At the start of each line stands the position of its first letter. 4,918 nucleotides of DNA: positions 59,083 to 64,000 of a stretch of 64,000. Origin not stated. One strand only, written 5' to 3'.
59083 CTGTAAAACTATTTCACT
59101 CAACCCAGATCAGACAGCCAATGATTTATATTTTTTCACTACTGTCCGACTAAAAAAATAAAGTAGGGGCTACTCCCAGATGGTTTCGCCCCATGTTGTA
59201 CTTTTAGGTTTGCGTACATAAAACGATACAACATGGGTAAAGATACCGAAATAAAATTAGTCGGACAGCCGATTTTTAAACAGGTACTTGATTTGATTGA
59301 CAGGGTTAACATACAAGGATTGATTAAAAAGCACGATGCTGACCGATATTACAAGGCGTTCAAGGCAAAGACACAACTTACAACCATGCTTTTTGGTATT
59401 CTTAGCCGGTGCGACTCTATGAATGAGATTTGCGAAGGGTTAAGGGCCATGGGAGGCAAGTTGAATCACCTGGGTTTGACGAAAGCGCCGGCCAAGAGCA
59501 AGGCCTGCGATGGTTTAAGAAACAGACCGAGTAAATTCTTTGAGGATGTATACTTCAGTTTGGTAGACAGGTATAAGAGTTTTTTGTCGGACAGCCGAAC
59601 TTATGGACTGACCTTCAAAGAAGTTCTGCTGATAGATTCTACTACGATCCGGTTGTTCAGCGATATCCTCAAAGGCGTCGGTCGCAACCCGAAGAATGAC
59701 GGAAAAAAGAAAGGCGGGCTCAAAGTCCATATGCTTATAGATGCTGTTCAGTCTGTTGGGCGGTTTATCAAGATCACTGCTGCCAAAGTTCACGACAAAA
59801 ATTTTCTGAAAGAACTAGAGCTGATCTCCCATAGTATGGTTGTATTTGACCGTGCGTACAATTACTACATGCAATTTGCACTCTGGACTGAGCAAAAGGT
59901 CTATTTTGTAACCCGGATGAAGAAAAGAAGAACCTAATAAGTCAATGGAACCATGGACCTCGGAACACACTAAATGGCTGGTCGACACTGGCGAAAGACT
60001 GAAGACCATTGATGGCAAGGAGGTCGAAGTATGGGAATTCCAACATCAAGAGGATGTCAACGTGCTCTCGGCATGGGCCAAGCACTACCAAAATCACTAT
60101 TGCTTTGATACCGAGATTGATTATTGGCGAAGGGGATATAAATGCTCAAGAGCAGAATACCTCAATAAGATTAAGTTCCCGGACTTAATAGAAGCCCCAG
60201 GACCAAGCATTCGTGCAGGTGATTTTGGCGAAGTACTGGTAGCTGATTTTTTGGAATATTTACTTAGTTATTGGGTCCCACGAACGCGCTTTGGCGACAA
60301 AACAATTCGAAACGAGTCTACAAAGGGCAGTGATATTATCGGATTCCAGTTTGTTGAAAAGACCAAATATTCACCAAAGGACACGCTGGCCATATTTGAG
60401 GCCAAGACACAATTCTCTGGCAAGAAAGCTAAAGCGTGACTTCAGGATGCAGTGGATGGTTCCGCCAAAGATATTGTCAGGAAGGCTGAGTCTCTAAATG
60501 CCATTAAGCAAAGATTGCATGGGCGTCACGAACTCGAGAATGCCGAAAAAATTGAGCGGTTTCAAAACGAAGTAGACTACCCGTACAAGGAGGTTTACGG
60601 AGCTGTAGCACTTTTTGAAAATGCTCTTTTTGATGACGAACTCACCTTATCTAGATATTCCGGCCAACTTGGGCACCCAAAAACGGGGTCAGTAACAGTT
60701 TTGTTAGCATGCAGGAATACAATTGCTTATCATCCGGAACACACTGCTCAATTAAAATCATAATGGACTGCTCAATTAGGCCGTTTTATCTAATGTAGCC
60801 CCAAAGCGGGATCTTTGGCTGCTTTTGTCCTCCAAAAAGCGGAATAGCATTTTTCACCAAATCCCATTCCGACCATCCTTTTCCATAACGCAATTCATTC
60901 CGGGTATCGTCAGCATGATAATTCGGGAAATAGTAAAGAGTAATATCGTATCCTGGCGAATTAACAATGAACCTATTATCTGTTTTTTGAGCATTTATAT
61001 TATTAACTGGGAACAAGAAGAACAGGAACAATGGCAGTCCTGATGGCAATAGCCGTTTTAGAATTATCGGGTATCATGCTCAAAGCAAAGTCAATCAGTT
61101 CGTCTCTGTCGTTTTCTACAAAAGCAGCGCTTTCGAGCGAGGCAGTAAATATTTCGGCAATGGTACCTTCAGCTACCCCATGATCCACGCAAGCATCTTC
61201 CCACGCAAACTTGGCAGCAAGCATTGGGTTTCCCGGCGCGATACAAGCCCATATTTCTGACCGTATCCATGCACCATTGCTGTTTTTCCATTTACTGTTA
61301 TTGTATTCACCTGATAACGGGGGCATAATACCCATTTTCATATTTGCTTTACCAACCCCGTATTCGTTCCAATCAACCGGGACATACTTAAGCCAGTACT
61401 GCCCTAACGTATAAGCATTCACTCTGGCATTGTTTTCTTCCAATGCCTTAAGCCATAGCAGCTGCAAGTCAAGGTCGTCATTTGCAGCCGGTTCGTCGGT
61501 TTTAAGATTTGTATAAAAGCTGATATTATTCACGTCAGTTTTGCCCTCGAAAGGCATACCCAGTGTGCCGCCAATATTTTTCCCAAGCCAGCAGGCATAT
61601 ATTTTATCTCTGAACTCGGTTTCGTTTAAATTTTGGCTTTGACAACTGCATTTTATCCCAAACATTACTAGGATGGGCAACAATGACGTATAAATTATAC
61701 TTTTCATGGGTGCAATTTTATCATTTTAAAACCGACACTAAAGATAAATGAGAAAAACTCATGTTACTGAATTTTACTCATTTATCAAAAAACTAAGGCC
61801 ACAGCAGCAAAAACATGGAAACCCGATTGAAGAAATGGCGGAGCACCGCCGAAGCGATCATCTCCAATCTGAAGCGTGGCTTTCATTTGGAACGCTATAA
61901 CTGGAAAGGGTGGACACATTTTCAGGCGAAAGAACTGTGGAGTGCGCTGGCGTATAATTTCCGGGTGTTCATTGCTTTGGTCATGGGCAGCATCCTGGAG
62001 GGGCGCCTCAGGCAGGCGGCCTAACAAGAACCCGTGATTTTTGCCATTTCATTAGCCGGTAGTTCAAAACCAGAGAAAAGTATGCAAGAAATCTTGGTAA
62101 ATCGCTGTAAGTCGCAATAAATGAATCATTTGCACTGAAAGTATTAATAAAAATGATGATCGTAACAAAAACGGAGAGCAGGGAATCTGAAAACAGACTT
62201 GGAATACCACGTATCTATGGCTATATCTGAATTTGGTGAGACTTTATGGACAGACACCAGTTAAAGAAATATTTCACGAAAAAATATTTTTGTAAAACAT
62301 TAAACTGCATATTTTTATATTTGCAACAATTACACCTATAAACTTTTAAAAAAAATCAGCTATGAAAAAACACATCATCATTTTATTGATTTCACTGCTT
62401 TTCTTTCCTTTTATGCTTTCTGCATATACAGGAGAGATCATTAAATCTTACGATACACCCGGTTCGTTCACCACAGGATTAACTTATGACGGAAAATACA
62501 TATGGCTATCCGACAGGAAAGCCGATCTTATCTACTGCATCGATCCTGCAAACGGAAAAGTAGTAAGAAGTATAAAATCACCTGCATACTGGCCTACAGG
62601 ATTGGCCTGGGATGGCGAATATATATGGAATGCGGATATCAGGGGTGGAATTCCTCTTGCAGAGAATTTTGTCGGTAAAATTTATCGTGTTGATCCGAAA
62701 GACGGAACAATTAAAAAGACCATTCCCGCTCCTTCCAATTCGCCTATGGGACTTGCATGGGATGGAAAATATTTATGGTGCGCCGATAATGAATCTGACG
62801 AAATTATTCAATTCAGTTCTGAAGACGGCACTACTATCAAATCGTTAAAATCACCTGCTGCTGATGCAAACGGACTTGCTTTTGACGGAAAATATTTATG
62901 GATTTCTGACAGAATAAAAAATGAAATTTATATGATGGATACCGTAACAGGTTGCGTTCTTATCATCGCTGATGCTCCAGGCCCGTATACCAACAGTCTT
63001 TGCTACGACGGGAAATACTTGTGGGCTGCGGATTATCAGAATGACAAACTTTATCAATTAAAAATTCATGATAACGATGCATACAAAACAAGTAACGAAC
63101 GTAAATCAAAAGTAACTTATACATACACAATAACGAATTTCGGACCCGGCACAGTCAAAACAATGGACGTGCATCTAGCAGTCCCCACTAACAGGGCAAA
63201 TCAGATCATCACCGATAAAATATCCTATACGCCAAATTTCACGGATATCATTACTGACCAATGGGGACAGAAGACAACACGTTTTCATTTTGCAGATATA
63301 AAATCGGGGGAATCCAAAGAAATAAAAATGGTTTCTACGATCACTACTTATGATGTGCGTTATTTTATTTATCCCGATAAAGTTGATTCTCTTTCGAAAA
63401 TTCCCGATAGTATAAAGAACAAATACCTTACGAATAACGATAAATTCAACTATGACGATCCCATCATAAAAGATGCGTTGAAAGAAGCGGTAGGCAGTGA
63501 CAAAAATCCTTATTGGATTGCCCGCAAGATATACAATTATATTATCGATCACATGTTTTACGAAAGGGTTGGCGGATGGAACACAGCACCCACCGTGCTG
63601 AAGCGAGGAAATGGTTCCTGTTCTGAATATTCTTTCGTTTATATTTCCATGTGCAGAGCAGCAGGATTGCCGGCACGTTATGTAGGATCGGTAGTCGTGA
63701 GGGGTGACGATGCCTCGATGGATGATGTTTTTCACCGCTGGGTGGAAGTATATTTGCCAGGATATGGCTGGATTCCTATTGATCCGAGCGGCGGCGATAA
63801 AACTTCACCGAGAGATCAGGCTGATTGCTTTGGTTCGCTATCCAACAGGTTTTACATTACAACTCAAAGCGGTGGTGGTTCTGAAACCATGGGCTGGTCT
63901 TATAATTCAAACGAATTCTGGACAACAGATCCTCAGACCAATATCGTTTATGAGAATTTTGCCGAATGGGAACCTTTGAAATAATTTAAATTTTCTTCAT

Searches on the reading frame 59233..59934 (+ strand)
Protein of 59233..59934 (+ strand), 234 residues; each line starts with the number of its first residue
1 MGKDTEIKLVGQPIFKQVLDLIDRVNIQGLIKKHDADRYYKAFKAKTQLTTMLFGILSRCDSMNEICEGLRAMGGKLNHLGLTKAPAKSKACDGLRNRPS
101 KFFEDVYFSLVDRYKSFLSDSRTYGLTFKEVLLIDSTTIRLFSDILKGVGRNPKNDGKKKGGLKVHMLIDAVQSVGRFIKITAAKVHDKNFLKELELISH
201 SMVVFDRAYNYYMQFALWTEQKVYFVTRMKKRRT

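Call 33: search_protein_families(library=pfam, proteins=[window:59233-59934:+], max_evalue=0.01)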
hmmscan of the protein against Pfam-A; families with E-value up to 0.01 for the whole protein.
window:59233-59934:+ (234 aa): 2 families
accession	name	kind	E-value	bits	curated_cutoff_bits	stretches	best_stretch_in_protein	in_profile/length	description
PF14294.11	DUF4372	-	1.5e-22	79.9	25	1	11-82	2-73/74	Domain of unknown function (DUF4372)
PF01609.27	DDE_Tnp_1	-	4.8e-12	46.5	23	1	128-232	3-109/200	Transposase DDE domain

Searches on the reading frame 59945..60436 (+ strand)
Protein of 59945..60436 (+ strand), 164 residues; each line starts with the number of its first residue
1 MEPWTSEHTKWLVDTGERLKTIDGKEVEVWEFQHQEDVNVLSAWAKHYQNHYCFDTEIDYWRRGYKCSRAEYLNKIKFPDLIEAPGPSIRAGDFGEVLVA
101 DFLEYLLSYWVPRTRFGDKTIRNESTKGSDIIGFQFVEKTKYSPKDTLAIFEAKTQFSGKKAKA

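Call 33: search_protein_families(library=pfam, proteins=[window:59945-60436:+], max_evalue=0.01)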
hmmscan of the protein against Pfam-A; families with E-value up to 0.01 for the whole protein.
window:59945-60436:+ (164 aa): 1 family
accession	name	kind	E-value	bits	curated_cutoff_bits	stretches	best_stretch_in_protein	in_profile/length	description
PF08878.16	HamA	-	2.5e-06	28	25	1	75-161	37-114/230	HamA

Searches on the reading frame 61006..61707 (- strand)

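Call 5: search_protein_families(library=pfam, proteins=[window:61006-61707:-], max_evalue=0.01)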
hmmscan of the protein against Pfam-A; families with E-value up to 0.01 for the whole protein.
window:61006-61707:- (234 aa): 1 family
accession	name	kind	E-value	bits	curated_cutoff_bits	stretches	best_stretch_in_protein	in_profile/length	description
PF03747.19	ADP_ribosyl_GH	-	3.2e-22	80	26.2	1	38-225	1-207/287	ADP-ribosylglycohydrolase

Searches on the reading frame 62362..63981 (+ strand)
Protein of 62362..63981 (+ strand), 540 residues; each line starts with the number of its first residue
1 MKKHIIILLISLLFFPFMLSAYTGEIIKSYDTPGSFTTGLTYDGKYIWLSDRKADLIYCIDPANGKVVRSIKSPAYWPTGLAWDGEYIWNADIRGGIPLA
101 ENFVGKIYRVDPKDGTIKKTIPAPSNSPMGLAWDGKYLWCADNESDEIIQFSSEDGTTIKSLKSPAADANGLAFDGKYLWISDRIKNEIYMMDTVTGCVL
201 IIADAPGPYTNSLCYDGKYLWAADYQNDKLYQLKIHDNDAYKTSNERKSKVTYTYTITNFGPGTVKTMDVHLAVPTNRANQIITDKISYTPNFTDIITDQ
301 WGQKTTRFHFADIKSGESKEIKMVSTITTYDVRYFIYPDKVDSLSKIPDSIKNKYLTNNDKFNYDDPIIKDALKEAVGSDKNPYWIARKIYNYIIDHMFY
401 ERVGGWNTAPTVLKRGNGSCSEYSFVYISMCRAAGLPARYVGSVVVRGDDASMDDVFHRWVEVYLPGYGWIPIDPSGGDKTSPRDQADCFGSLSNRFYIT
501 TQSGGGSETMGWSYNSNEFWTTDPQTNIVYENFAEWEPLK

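Call 33: search_protein_families(library=pfam, proteins=[window:62362-63981:+], max_evalue=0.01)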
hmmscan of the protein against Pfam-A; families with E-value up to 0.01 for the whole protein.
window:62362-63981:+ (540 aa): 9 families
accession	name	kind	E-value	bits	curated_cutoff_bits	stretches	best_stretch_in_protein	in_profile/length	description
PF01841.26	Transglut_core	-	3.7e-23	82.3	23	1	374-475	5-108/108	Transglutaminase-like superfamily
PF21959.2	DUF6923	-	2.3e-07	31.3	27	1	39-134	93-182/234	Repeat of unknown function (DUF6923)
PF10282.15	Lactonase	-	4.7e-05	23.2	21.7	0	107-154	270-321/344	Lactonase, 7-bladed beta-propeller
PF20806.3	Integrin_A_Ig_3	-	8.2e-05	22.6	23.6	1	236-280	19-63/222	Integrin alpha Ig-like domain 3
PF13360.13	PQQ_2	-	0.00014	22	27.6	0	31-69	195-231/233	Outer membrane protein assembly factor BamB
PF21783.3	YNCE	-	0.00067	19.5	27.1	0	23-72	273-323/339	YNCE-like beta-propeller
PF24684.1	Vgb_lyase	-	0.00071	18.9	50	0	101-193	156-250/290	Virginiamycin B lyase family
PF08450.18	SGL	-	0.00075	19.6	26.3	0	105-170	115-180/246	SMP-30/Gluconolactonase/LRE-like region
PF01731.26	Arylesterase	-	0.0047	17.5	21.3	0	168-193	55-82/86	Arylesterase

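Call 81: find_encoding_contigs(protein=window:62362-63981:+, flank=10000, max_places=3)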
Protein window:62362-63981:+ (540 aa): no gene with exactly this product is on record in the collection.
